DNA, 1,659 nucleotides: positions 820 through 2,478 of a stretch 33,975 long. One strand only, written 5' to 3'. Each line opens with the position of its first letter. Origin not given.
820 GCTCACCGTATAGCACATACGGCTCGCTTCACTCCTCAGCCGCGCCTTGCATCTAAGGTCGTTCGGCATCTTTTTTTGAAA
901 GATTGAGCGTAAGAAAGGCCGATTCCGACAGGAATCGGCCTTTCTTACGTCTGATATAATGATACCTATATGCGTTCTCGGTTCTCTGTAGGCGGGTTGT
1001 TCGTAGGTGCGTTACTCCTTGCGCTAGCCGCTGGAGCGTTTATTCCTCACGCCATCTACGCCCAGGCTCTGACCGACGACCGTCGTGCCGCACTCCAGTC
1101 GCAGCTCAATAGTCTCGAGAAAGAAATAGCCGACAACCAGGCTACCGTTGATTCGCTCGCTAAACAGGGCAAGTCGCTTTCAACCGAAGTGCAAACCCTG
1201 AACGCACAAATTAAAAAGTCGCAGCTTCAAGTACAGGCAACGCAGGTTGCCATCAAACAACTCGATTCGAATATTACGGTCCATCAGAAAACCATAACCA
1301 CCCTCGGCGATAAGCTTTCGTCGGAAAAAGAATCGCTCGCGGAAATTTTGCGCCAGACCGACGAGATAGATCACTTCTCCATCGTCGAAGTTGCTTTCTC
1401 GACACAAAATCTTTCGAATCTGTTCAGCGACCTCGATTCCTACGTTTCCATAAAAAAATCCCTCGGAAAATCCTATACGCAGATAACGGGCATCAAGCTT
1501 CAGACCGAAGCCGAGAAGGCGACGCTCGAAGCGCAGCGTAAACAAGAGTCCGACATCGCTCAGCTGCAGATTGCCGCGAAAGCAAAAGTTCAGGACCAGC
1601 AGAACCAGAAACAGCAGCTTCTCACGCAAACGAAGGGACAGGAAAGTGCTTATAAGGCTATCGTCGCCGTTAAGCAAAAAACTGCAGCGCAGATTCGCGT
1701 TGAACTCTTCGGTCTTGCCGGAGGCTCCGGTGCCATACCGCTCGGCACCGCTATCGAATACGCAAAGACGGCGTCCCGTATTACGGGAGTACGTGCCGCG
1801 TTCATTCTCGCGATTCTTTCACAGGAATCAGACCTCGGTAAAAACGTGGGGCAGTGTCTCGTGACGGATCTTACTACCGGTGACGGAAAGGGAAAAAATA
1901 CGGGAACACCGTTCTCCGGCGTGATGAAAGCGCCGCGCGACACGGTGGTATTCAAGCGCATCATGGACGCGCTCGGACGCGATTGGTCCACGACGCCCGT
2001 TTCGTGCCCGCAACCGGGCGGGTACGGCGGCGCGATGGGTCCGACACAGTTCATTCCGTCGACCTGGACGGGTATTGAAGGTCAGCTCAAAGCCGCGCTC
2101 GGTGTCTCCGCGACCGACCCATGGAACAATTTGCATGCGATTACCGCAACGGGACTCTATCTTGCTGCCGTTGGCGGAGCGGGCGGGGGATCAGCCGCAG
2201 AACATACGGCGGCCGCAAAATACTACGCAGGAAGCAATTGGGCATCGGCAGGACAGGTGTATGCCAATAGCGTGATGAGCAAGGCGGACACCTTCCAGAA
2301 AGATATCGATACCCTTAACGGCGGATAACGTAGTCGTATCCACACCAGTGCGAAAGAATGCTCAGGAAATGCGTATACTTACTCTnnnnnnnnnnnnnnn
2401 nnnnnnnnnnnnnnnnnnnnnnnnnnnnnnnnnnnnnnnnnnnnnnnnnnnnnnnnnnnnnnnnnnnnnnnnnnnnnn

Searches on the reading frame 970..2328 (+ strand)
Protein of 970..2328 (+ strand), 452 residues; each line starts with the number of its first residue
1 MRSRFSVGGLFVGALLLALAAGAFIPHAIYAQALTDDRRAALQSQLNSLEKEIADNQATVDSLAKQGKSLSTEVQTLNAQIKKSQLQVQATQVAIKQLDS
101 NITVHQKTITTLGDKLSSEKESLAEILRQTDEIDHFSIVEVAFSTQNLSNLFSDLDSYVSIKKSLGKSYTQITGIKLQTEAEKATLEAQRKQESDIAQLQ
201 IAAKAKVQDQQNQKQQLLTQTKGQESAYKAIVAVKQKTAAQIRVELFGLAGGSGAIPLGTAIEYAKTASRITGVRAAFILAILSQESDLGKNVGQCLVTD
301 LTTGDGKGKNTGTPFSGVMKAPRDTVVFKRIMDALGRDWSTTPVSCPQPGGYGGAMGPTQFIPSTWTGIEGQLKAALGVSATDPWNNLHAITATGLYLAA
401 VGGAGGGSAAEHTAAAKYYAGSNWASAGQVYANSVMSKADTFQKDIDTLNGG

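Call 3: search_protein_families(library=pfam, proteins=[window:970-2328:+], max_evalue=1)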
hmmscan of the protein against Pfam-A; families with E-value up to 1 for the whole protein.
window:970-2328:+ (452 aa): 13 families
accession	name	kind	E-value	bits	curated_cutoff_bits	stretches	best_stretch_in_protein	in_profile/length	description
PF13406.11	SLT_2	-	5.4e-08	32.8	24.3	1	266-401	78-199/292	Transglycosylase SLT domain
PF15619.11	Lebercilin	-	0.011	15.8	34.3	2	38-107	118-184/193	Ciliary protein causing Leber congenital amaurosis disease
PF08647.16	BRE1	-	0.016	15.7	27.9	1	40-104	27-91/95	BRE1 E3 ubiquitin ligase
PF12329.13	TMF_DNA_bd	-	0.022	15.1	35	1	47-119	1-73/74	TATA element modulatory factor 1 DNA binding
PF11488.14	Lge1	-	0.028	15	25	1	35-92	10-64/71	Transcriptional regulatory protein LGE1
PF05377.16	FlaC_arch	-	0.038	14.8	27.8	1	46-83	2-39/55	Flagella accessory protein C (FlaC)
PF24627.1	PUMA_CC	-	0.042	14.3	30.1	1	36-79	28-71/74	PUMA coiled-coil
PF14362.11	DUF4407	-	0.043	13.5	31.3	1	35-131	139-240/297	Domain of unknown function (DUF4407)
PF13506.12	Glyco_transf_21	-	0.098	12.5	21.7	0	96-168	35-106/174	Glycosyl transferase family 21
PF23991.1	DUF7310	-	0.16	13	40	1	32-65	25-58/83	Coiled-coil region of unknown function (DUF7310)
PF15336.11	Auts2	-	0.16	12.4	23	1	300-391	64-155/218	Autism susceptibility gene 2 protein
PF02183.23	HALZ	-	0.36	11.5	28.1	0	59-80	20-41/43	Homeobox associated leucine zipper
PF12325.13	TMF_TATA_bd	-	0.85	10.2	29.1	1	41-120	16-95/115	TATA element modulatory factor 1 TATA binding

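Call 4: search_protein_families(library=ncbifam, proteins=[window:970-2328:+], max_evalue=1)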
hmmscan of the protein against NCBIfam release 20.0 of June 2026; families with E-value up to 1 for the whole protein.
window:970-2328:+ (452 aa): 12 families
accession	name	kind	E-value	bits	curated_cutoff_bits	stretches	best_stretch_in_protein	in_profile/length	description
NF045487.1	ASRP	equivalog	0.00018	20.2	300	1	37-134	355-449/593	archaea-specific SMC-related protein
TIGR02169.1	SMC_prok_A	equivalog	0.00036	18.3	729.4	1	34-239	285-479/1165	chromosome segregation protein SMC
TIGR02168.1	SMC_prok_B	equivalog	0.00042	18.2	567.35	1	37-242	239-444/1181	chromosome segregation protein SMC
NF008644.1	PRK11637.1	equivalog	0.00045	19.3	270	1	43-223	3-183/385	murein hydrolase activator EnvC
TIGR02282.1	MltB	equivalog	0.0009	18.5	281.4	1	266-366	73-162/290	lytic murein transglycosylase B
NF047408.1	SA0632_fam_LP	equivalog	0.0031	17.1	70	1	36-83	21-68/68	SA0632 family lipoprotein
NF038350.1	taxis_HmpF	equivalog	0.0038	15.6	200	1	36-127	458-549/553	pilus motility taxis protein HmpF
NF040788.1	S-lay_SlaB_Mtsph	equivalog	0.0046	15.9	700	1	50-118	306-375/416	S-layer protein SlaB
NF045780.1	TrlF_fam_ATP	equivalog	0.0053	15.5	350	1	38-233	464-661/944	TrlF family AAA-like ATPase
NF008029.0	PRK10760.1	equivalog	0.014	14.4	449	1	267-408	141-268/359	lytic murein transglycosylase B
TIGR02283.1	MltB_2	subfamily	0.056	12.7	248.45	1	350-367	151-168/300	lytic murein transglycosylase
TIGR04523.1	Mplasa_alph_rch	subfamily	0.28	9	270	1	42-231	424-604/745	helix-rich protein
